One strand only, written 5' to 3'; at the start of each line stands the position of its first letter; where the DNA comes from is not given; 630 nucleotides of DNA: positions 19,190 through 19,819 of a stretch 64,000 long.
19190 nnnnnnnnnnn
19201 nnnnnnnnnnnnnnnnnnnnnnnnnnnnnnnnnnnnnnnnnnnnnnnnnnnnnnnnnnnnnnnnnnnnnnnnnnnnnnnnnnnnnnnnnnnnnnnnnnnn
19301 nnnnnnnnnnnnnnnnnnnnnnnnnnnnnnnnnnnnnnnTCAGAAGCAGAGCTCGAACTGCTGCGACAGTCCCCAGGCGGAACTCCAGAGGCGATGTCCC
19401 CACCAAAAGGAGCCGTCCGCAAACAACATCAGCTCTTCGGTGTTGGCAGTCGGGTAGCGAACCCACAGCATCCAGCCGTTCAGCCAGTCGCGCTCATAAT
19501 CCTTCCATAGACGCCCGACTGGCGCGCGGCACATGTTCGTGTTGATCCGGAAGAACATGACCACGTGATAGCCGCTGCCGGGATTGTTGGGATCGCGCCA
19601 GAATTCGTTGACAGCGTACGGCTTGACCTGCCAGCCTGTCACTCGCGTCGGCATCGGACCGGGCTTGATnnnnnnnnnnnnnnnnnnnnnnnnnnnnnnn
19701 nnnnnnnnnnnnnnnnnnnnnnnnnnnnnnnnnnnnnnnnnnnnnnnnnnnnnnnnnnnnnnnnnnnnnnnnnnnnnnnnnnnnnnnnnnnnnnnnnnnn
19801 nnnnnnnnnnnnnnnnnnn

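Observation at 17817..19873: M23 peptidase and a Trp-rich protein share a secretion/targeting module and flank a low-GC membrane protein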

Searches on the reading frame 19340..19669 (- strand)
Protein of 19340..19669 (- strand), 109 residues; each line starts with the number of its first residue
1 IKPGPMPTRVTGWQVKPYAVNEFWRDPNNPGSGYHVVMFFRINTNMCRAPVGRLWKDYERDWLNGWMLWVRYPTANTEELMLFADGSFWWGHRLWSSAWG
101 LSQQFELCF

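Call 54: predict_structure(alignment_id=A6)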
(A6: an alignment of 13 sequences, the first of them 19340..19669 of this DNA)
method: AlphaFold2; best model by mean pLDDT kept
length: 109 residues; sequences in the alignment: 13
mean_pLDDT: 87.7   pTM: 0.78
mean pLDDT of the five models: 87.7, 87.0, 87.0, 85.8, 85.5
residues with pLDDT >= 90: 72; 70-90: 24; 50-70: 8; < 50: 5
segments of 3 or more residues with pLDDT < 50: 1-4
pLDDT, mean of each block of 10 residues (from residue 1): 48 89 93 95 81 91 92 90 96 95 94
secondary structure, 60 per line:
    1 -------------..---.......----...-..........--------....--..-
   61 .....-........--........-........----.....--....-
elements in order: E19-25 E34-43 E52-55 H61-65 E67-74 E77-84 H86-93 H98-102 E105-108

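Call 61: fold_search(model_id=the predicted structure, library=pdb)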
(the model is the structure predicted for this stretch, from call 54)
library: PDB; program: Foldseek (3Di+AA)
matches with E <= 10: 594; with E <= 0.001: 0
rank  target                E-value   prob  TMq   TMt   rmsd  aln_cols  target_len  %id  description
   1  7v6n_D                2.3e-01  0.30  0.29  0.19   6.4        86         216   15  MERS S ectodomain trimer in complex with neutralizing antibody 111 state1 (released 2022-09-14)
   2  7y4x_A                5.9e-01  0.20  0.25  0.27   6.9        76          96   10  Crystal structure of sDscam Ig1 domain, isoform alpha7 (released 2023-05-24)
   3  4rmw                  6.2e-01  0.41  0.33  0.35   5.8        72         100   11  Crystal structure of the D76A Beta-2 Microglobulin mutant (released 2015-11-18)
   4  8uf7_A                7.4e-01  0.15  0.28  0.19   6.4        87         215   17  Cryo-EM structure of POmAb, a Type-I anti-prothrombin antiphospholipid antibody, bound to kringle-1 of human prothromb (released 2024-02-14)
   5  6m1b                  7.8e-01  0.25  0.32  0.34   5.3        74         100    8  A new V27M variant of beta 2 microglobulin induced amyloidosis in a patient with long-term hemodialysis (released 2021-01-06)
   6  3ch1_D                7.8e-01  0.18  0.30  0.15   6.6        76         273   13  Crystal structure of H-2Db in complex with chimeric gp100 (released 2009-03-31)
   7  7t17_I                7.8e-01  0.15  0.29  0.29   7.4        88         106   14  Zika Virus asymmetric unit bound with IgM antibody DH1017 Fab fragment (released 2022-11-23)
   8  5cka                  8.3e-01  0.23  0.31  0.33   6.1        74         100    8  Human beta-2 microglobulin double mutant W60G-N83V (released 2016-05-18)
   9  9ccu_B                8.3e-01  0.16  0.29  0.18   6.7        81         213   12  CryoEM Structure of Escherichia coli FimCH in complex with F7 Fab (released 2025-07-02)
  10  9ccs_B                8.8e-01  0.13  0.28  0.18   6.9        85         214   14  CryoEM Structure of Escherichia coli FimCH in complex with 2H04 Fab (released 2025-07-02)
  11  7n5q_A                9.3e-01  0.12  0.27  0.14   6.2        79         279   11  Peptide-MHC complex of mouse H2-Db presenting PA224 with E4C mutation (released 2022-07-20)
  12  8dbz_G                9.8e-01  0.20  0.32  0.32   6.2        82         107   16  CryoEM structure of Hantavirus ANDV Gn(H) protein complex with 2Fabs ANDV-5 and ANDV-34 (released 2023-04-05)
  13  6g9q_H                9.8e-01  0.18  0.30  0.18   6.3        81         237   14  Ternary complex of P14 TCR with murine MHC class I H-2 Db in complex with self-antigen derived from dopamine monooxyge (released 2019-04-24)
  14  5csg                  9.8e-01  0.15  0.28  0.30   6.5        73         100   12  The crystal structure of beta2-microglobulin R97Q mutant (released 2016-08-10)
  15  3g33_A                9.8e-01  0.10  0.25  0.11   9.9       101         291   13  Crystal structure of CDK4/cyclin D3 (released 2009-03-10)
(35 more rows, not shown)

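Call 63: find_related_loci(query=A6, collection=viral_contigs, flank=5000)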
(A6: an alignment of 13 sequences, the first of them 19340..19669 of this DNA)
Query A6 (109 aa) in viral_contigs; peptide patterns used: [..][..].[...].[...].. (x = any residue, [..] = any of these).
16 stretches matched a pattern, but none encodes a relative of the query by tblastn (E <= 1e-3).

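Call 74: find_related_loci(query=A6, collection=metagenome_contigs, flank=4000)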
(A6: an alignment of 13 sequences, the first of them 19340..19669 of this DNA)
Query A6 (109 aa) in metagenome_contigs; peptide patterns used: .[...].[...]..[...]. (x = any residue, [..] = any of these).
195 stretches matched a pattern; 1 encode a relative of the query (tblastn E <= 1e-3); 1 distinct loci.
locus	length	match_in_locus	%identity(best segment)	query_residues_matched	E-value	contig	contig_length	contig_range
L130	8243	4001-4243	35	16-99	2e-11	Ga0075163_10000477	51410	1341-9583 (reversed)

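Call 85: search_solved_structures(query=A6, max_evalue=10)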
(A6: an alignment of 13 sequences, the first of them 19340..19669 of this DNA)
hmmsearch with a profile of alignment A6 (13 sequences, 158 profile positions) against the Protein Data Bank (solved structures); distinct sequences matched with E-value up to 10: 0.
